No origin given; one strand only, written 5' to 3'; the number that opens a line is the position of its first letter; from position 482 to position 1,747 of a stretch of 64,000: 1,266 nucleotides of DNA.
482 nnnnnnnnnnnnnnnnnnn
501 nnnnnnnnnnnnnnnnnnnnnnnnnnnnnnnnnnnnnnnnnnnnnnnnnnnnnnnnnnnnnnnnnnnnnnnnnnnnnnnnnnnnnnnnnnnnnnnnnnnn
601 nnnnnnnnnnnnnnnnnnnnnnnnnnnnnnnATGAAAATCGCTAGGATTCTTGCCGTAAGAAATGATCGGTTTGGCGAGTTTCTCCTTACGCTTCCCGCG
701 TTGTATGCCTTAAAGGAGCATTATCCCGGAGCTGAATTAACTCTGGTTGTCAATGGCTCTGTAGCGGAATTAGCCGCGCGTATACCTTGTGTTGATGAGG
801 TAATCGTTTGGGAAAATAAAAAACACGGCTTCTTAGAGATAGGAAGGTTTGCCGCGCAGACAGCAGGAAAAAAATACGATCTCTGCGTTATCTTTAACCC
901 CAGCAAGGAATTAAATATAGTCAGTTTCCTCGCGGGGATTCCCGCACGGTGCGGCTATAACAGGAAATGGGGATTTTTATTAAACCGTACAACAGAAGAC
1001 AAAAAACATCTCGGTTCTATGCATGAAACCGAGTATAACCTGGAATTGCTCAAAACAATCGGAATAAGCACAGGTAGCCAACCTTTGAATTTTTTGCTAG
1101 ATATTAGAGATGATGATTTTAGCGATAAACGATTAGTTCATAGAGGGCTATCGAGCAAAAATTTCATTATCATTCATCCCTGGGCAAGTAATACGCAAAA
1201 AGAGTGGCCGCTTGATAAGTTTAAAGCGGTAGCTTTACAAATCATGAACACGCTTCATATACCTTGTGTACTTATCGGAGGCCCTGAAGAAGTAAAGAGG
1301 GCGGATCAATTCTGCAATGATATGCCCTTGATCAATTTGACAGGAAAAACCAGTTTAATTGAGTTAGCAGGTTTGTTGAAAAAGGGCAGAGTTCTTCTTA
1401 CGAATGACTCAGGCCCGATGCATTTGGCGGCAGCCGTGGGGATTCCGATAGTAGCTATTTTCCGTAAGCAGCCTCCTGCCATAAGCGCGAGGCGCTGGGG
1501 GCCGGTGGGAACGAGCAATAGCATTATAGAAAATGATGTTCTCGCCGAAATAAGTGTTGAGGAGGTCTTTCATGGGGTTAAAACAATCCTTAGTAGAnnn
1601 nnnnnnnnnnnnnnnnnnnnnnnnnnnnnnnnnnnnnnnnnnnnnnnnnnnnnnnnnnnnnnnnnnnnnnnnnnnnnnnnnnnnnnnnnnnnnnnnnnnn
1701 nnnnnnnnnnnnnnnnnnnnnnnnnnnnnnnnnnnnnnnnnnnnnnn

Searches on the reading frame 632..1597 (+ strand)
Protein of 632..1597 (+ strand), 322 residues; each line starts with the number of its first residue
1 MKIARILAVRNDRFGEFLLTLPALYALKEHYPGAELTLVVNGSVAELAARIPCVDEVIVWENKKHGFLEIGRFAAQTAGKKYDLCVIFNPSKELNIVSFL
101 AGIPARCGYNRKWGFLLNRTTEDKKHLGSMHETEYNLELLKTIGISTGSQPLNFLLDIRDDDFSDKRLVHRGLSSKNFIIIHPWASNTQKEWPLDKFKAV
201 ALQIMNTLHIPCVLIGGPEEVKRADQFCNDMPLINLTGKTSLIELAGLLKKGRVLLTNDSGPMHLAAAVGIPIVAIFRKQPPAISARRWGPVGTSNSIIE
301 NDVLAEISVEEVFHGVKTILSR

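Call 4: search_protein_families(library=pfam, proteins=[window:632-1597:+])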
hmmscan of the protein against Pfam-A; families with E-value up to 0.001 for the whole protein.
window:632-1597:+ (322 aa): 1 family
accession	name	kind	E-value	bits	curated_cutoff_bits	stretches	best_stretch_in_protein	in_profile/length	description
PF01075.23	Glyco_transf_9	-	4.3e-27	95.4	22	1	74-302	5-230/247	Glycosyltransferase family 9 (heptosyltransferase)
